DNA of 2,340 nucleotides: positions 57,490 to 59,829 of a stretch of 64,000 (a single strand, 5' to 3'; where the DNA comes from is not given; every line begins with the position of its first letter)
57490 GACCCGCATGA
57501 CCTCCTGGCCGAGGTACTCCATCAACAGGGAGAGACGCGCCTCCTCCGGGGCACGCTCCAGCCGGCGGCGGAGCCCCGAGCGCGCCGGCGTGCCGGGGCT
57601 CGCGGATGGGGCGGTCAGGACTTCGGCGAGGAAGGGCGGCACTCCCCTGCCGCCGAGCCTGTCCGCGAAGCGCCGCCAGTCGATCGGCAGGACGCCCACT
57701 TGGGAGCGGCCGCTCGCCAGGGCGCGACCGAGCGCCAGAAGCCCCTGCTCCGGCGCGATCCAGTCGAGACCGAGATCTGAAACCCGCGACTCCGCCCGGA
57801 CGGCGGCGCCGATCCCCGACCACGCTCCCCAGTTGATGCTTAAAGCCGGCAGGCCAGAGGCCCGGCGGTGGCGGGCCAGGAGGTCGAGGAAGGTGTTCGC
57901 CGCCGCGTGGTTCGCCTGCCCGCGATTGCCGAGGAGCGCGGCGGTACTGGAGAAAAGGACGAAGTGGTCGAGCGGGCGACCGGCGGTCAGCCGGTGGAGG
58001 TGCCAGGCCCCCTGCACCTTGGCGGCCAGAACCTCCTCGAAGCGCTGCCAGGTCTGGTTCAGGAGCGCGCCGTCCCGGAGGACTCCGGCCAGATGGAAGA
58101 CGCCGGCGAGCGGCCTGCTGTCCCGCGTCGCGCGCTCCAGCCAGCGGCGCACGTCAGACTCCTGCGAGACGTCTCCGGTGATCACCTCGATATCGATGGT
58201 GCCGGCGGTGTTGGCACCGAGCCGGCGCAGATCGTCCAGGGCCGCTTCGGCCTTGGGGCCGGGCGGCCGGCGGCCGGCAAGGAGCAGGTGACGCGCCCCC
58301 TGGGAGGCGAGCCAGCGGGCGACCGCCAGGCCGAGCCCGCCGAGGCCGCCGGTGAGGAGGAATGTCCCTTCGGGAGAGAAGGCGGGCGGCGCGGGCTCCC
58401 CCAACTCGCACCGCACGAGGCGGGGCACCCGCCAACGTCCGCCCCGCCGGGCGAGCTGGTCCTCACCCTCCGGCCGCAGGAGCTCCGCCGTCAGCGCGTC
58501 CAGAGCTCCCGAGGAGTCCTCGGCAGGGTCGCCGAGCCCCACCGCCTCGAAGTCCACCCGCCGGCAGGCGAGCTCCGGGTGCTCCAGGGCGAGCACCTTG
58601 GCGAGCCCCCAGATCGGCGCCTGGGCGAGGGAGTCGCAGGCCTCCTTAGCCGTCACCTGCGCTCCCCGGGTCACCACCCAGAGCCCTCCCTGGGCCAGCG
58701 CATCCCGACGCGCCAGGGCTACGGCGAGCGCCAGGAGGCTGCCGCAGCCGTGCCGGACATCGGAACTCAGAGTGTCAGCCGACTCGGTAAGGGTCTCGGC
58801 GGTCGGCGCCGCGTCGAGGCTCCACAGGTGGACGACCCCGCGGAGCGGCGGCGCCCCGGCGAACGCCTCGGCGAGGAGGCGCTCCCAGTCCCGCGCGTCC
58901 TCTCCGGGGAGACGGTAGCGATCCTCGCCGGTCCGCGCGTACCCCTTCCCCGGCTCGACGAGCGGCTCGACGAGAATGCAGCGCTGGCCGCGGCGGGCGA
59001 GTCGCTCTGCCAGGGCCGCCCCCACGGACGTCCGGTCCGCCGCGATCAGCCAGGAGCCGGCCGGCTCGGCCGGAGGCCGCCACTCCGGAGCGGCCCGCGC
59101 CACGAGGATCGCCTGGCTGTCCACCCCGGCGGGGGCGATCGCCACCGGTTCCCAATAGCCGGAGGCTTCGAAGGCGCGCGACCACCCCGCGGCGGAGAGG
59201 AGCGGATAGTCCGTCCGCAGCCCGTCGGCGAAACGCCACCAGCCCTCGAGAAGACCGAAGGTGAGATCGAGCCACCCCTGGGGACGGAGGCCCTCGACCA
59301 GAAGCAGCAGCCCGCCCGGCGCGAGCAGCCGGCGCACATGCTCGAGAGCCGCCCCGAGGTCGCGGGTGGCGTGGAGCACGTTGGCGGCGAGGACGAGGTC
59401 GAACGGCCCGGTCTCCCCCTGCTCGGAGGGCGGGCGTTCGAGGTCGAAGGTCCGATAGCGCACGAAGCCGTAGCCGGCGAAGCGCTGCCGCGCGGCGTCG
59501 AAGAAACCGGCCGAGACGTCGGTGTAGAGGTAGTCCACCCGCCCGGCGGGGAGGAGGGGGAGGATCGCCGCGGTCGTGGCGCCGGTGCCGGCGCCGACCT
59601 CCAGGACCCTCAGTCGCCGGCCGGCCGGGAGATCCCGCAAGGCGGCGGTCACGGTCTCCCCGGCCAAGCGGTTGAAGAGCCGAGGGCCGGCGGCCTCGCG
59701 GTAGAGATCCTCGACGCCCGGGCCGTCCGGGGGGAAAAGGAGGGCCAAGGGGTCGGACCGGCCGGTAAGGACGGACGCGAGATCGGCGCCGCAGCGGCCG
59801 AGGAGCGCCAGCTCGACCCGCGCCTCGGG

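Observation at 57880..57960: Ketoreductase with His in place of the catalytic Tyr (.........) in a module that also carries DH and cMT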

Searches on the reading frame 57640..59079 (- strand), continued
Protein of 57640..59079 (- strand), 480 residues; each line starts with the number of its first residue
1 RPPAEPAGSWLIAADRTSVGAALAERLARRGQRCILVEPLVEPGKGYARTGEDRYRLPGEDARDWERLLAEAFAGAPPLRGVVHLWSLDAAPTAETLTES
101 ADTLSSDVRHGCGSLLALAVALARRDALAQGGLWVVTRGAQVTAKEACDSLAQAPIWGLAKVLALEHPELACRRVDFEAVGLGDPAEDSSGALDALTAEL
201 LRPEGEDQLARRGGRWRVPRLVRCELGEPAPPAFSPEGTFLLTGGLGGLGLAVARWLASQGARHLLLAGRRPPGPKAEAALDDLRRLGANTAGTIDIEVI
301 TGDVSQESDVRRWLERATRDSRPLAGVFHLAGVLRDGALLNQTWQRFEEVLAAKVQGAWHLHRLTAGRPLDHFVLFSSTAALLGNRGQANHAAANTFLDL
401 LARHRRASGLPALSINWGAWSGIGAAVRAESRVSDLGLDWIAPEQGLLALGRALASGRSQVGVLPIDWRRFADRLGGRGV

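Call 22: search_solved_structures(query=window:57640-59079:-, max_evalue=1e-10, show_alignments=3)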
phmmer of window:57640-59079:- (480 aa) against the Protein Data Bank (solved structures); distinct sequences matched with E-value up to 1e-10: 48.
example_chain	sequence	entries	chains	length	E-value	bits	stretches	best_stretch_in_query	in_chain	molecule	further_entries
7s6b_C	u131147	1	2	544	4.5e-50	174.5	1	106-473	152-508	Polyketide synthase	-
7s6c_A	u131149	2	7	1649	1.2e-49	173.1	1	106-473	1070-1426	6-deoxyerythronolide-B synthase EryA2, modules 3 and 4, Lsd14 Polyketide synthase fusion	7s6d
9d2z_A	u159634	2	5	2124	4.2e-47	164.7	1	230-466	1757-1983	Mycocerosic acid synthase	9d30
9d2y_A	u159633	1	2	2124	4.2e-47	164.7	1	230-466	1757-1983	Multifunctional mycocerosic acid synthase membrane-associated MAS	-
3mjv_A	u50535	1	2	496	9.9e-46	160.1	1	102-473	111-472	AmphB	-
4dif_A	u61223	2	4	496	1.5e-45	159.6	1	102-473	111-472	AmphB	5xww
3mjc_A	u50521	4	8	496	3.7e-45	158.3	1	102-473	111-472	AmphB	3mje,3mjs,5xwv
3mjt_A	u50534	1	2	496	1.8e-44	156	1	102-473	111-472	AmphB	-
4imp_A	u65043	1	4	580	3.3e-44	155.1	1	74-473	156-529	Polyketide synthase extender modules 3-4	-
6w7s_A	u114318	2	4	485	5e-42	147.9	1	115-471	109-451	EryAI | KR1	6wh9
2fr0_A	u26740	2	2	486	5.1e-42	147.9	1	115-471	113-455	Erythromycin synthase, EryAI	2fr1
7m7j_B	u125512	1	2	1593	1.3e-41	146.6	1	116-471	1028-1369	EryAI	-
7m7i_B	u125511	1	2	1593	1.3e-41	146.6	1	116-471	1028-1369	EryAI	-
7m7e_B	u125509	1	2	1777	1.3e-41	146.5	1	116-471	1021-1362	6-deoxyerythronolide-B synthase EryA2, modules 3 and 4,EryAI,6-deoxyerythronolide-B syntha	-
7m7f_B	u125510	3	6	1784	1.4e-41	146.4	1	116-471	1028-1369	EryAI,6-deoxyerythronolide-B synthase EryA3, modules 5 and 6 chimera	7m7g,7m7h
3qp9_A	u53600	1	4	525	2.4e-32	116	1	110-473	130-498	Type I polyketide synthase PikAII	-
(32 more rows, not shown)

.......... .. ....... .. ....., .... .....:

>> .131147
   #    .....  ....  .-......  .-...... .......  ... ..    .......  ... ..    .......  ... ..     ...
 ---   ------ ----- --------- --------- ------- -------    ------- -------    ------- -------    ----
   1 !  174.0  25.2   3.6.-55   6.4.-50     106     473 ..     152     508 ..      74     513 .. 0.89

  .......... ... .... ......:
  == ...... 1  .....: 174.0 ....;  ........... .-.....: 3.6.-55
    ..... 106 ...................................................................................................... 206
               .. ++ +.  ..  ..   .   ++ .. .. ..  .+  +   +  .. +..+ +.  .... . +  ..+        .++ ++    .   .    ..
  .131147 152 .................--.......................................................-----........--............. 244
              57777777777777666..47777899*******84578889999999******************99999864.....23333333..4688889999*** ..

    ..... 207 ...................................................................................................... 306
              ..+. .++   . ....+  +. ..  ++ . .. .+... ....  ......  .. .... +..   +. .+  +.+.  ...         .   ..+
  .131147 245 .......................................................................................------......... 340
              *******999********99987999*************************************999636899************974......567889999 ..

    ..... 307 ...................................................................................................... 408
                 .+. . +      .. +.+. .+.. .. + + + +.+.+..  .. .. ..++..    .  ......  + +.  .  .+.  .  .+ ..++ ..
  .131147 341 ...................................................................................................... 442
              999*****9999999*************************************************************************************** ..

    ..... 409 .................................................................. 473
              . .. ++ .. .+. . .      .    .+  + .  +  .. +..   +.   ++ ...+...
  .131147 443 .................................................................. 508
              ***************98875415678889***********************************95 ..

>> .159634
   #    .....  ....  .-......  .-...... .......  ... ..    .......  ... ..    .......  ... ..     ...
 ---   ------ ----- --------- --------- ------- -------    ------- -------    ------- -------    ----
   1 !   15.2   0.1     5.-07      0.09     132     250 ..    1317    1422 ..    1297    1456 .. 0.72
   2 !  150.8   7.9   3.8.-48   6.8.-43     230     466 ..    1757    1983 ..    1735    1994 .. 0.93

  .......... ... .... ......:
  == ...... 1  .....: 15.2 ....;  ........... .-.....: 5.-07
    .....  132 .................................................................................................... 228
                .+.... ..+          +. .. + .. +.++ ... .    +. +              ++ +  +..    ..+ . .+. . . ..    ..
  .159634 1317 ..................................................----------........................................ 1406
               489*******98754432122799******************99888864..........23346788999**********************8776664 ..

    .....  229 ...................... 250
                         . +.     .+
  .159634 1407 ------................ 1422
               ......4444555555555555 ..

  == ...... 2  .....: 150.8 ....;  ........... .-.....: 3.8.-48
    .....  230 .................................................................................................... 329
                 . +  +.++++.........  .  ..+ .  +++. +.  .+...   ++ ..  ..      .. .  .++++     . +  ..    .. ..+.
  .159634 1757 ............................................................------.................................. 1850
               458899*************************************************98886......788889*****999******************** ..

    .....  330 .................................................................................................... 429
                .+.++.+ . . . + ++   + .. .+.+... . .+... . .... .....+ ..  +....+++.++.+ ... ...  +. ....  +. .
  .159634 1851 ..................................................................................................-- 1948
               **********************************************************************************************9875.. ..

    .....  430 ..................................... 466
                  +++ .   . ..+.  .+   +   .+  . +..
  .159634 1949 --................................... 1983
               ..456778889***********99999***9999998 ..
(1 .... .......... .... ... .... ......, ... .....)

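Call 57: find_related_loci(query=window:57640-59079:-, collection=metagenome_contigs, flank=8000)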
Query window:57640-59079:- (480 aa) in metagenome_contigs; peptide patterns used: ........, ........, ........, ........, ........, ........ (x = any residue, [..] = any of these).
251 stretches matched a pattern; 4 encode a relative of the query (tblastn E <= 1e-3); 4 distinct loci.
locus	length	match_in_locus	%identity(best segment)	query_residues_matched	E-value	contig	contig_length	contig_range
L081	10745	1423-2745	37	8-475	4e-86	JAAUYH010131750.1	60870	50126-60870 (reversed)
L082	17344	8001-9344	37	5-471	3e-49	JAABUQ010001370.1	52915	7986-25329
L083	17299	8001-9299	36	8-471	2e-46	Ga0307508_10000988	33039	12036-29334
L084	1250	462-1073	28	229-432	7e-14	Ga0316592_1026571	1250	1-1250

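Call 67: predict_structure(alignment_id=A2)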
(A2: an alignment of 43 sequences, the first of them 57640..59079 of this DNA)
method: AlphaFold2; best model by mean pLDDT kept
length: 480 residues; sequences in the alignment: 43
mean_pLDDT: 91.6   pTM: 0.93
mean pLDDT of the five models: 91.6, 90.3, 90.1, 89.9, 89.5
residues with pLDDT >= 90: 381; 70-90: 77; 50-70: 17; < 50: 5
segments of 3 or more residues with pLDDT < 50: 478-480
pLDDT, mean of each block of 10 residues (from residue 1): 76 95 96 96 84 95 96 94 95 67 94 97 91 95 80 96 95 91 76 95 92 92 87 95 95 96 97 97 92 91 98 97 97 93 95 97 96 97 93 97 94 96 77 84 95 95 93 65
secondary structure, 60 per line:
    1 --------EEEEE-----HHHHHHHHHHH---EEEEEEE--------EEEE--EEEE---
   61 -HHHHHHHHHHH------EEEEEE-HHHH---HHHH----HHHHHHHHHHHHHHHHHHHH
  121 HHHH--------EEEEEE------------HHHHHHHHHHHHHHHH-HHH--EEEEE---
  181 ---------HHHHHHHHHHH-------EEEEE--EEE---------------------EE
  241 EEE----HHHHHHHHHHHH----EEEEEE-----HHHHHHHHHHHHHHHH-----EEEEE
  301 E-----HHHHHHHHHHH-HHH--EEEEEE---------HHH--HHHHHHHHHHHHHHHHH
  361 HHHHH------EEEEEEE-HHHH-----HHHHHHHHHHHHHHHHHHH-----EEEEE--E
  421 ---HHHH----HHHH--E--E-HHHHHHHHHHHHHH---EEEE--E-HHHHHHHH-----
elements in order: E9-13 H19-29 E33-39 E48-51 E54-57 H62-72 E79-84 H86-89 H93-96 H101-124 E133-138 H151-166 E173-177 H190-200 E208-212 E215-217 E239-243 H248-259 E264-269 H275-290 E296-301 H307-317 E324-329 H344-365 E372-378 H380-383 H389-407 E413-417 H424-427 H432-435 H443-456 E460-463 H468-475

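Call 69: fold_search(model_id=the predicted structure, library=pdb)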
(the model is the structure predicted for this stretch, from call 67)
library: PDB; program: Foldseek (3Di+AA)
matches with E <= 10: 1970; with E <= 0.001: 1672
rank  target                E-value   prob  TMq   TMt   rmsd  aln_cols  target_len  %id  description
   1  7s6b_D                4.9e-32  1.00  0.78  0.73   4.0       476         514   33  Crystal structure of modular polyketide synthase apo-Lsd14 from the Lasalocid biosynthesis pathway, trapped in the tra (released 2021-11-03)
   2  3mjv_B                1.5e-31  1.00  0.79  0.80   3.7       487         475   31  Structure of A-type Ketoreductases from Modular Polyketide Synthase (released 2010-08-18)
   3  5xwv_A                4.5e-31  1.00  0.78  0.78   4.3       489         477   30  Substrate-bound Structure of a Ketoreductase from the Second Module of the amphotericin Polyketide Synthases (released 2018-06-06)
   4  3mjs_B                6.4e-31  1.00  0.79  0.79   4.3       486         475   30  Structure of A-type Ketoreductases from Modular Polyketide Synthase (released 2010-08-18)
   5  3mjs_A                9.5e-31  1.00  0.79  0.80   3.6       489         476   30  Structure of A-type Ketoreductases from Modular Polyketide Synthase (released 2010-08-18)
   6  3mjt_A                1.1e-30  1.00  0.79  0.80   3.8       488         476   30  Structure of A-type Ketoreductases from Modular Polyketide Synthase (released 2010-08-18)
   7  3mjv_A                1.4e-30  1.00  0.78  0.79   4.4       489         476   31  Structure of A-type Ketoreductases from Modular Polyketide Synthase (released 2010-08-18)
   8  6wh9_D                1.5e-30  1.00  0.77  0.82   3.6       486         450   31  Ketoreductase from module 1 of the 6-deoxyerythronolide B synthase (KR1) in complex with antibody fragment (Fab) 1D10 (released 2020-09-09)
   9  5xww_A                2.0e-30  1.00  0.79  0.79   4.0       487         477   30  Substrate-bound Structure of G355T/Q364H mutant of a Ketoreductase from amphotericin Polyketide Synthases (released 2018-06-06)
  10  4dif_A                2.3e-30  1.00  0.79  0.80   3.8       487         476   30  Structure of A1-type ketoreductase (released 2013-02-13)
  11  3mjt_B                2.5e-30  1.00  0.79  0.79   4.2       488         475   30  Structure of A-type Ketoreductases from Modular Polyketide Synthase (released 2010-08-18)
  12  3mje_A                4.4e-30  1.00  0.77  0.79   4.4       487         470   31  Structure of A-type Ketoreductases from Modular Polyketide Synthase (released 2010-08-18)
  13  4imp_C                5.5e-30  1.00  0.78  0.72   4.4       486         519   30  The missing linker: a dimerization motif located within polyketide synthase modules (released 2013-03-27)
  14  2fr0                  5.8e-30  1.00  0.78  0.80   3.5       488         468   31  The first ketoreductase of the erythromycin synthase (crystal form 1) (released 2006-04-04)
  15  4imp_B                6.2e-30  1.00  0.79  0.74   3.8       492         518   31  The missing linker: a dimerization motif located within polyketide synthase modules (released 2013-03-27)
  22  3qp9_D                1.2e-29  1.00  0.77  0.81   3.5       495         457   30  The Structure of a C2-type Ketoreductase from a Modular Polyketide Synthase (released 2011-05-11)
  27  3qp9_C                1.7e-28  1.00  0.80  0.82   3.9       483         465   31  The Structure of a C2-type Ketoreductase from a Modular Polyketide Synthase (released 2011-05-11)
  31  3qp9_A                1.1e-27  1.00  0.80  0.81   4.0       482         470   31  The Structure of a C2-type Ketoreductase from a Modular Polyketide Synthase (released 2011-05-11)
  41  3qp9_B                1.1e-25  1.00  0.78  0.81   3.2       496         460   30  The Structure of a C2-type Ketoreductase from a Modular Polyketide Synthase (released 2011-05-11)
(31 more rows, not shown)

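Call 70: search_protein_representatives(protein=window:57640-59079:-)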
Query: 480 residues. Proteins with E-value up to 0.001 (for the whole library): 49215; up to 1e-10: 38002; up to 1e-30: 16794. The best 150 are listed.
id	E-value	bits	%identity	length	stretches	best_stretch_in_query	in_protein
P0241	5.1e-245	830.6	44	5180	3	5-474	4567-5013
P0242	9.5e-210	714.3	36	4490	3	9-473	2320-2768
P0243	2.4e-205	699.8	42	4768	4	4-469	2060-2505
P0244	1.3e-199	680.9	41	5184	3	3-467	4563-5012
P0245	2.1e-196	670.3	41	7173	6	118-473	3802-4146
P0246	3.5e-196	669.6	46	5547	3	7-469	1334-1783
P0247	4.1e-196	669.3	43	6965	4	63-472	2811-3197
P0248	3.1e-187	640.0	41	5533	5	5-476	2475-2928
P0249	1.3e-186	638.0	43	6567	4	114-474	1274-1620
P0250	5.9e-186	635.8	42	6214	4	64-474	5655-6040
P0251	9.6e-186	635.1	48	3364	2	2-476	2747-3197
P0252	5.2e-184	629.4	40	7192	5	117-472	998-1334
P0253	1.1e-183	628.3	48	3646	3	3-475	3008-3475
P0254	5.8e-183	626.0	39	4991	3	7-477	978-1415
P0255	9.5e-183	625.3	45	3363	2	4-477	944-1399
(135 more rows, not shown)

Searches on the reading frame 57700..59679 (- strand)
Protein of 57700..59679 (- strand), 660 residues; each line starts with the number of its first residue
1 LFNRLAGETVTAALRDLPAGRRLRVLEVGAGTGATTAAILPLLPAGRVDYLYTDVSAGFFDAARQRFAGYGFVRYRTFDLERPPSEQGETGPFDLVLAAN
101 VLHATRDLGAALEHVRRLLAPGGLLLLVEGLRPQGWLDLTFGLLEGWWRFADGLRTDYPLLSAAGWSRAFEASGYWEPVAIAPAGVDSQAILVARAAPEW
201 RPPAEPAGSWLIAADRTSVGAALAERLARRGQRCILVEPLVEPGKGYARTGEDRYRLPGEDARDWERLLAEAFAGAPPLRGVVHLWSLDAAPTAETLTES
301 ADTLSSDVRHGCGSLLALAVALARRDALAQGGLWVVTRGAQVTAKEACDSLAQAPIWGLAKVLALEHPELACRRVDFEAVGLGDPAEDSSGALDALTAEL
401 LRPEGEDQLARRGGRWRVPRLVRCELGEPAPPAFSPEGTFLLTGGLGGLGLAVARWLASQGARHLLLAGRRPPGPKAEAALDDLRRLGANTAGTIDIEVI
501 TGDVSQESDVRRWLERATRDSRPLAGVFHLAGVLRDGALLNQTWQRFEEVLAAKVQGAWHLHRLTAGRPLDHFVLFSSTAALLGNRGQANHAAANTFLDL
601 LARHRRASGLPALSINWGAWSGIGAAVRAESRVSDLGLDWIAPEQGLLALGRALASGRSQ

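Call 48: search_dna_similar(query=window:57700-59679:-, collection=plasmids, mode=protein, max_rows=60, rows=spread, max_evalue=1e-20)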
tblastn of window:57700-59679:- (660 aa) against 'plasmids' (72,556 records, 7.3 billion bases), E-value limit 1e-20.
Records with a match: 286; places in all: 1450; records where one place covers at least 80% of the query: 5.
Best place of each record, by identity: <60% 286.
By first word of the organism name: Streptomyces 149; Burkholderia 48; Pseudomonas 10; Mycobacterium 8; Rhodococcus 7; Nostoc 6; Bradyrhizobium 5; Methylosinus 5; Bacillus 4; Rhizobium 4; and 30 more.
By predicted mobility (MOB-suite, as given by PLSDB): non-mobilizable 204; mobilizable 54; conjugative 28.
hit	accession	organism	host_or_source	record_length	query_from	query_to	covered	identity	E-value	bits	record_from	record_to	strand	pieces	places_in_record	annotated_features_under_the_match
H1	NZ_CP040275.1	Nostoc sp. C052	Blasia pusilla,pure culture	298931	3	645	97%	42.3%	8e-111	374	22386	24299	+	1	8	type I polyketide synthase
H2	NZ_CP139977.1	Janthinobacterium lividum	-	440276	17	645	75%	44.6%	4e-39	293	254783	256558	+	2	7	SDR family NAD(P)-dependent oxidoreductase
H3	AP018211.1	Calothrix brevissima NIES-22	-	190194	210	645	66%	39.1%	6e-63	234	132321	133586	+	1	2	polyketide synthase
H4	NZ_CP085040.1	Streptomyces sp. WA1-19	Periplaneta americana,cell ...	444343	243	645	61%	37.8%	1e-26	124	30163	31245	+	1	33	type I polyketide synthase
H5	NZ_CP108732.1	Streptomyces sp. NBC_00987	-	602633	259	644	58%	37.2%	9e-22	108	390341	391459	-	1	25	type I polyketide synthase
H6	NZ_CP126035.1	Bradyrhizobium elkanii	Glycine max,soybean,root nodule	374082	249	632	58%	37.3%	5e-43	174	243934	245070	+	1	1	type I polyketide synthase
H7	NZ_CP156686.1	Burkholderia stagnalis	Bacterial cells,soils collected in ...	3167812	333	639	47%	46.5%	3e-48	191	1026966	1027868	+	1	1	none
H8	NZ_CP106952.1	Eleftheria terrae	soil sample,soil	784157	240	621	58%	36.3%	3e-31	138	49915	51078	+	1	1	none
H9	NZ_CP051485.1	Streptomyces pratensis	Solanum lycopersicum,mixed culture,leaf ...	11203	239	628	59%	35.1%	5e-31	137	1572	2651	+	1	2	SDR family NAD(P)-dependent oxidoreductase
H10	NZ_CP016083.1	Streptomyces sp. SAT1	Adenophora trachelioides Maxim.,single ...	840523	333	626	45%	46.3%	4e-37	157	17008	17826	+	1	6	type I polyketide synthase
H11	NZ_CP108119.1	Streptomyces sp. NBC_00211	-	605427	331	645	48%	43.0%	7e-35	150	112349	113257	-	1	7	type I polyketide synthase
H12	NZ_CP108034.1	Streptomyces sp. NBC_00304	-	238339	333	644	47%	43.4%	8e-38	159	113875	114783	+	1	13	type I polyketide synthase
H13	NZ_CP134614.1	Streptomyces sp. ITFR-6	Ips typographus,whole organism,Ips ...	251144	333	644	47%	43.2%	2e-37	157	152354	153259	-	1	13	type I polyketide synthase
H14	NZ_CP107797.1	Streptomyces sp. NBC_00557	-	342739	333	626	45%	45.6%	2e-38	160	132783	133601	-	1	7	SDR family NAD(P)-dependent oxidoreductase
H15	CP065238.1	Streptomyces clavuligerus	cell culture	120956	333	645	47%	42.3%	6e-29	131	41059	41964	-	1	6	none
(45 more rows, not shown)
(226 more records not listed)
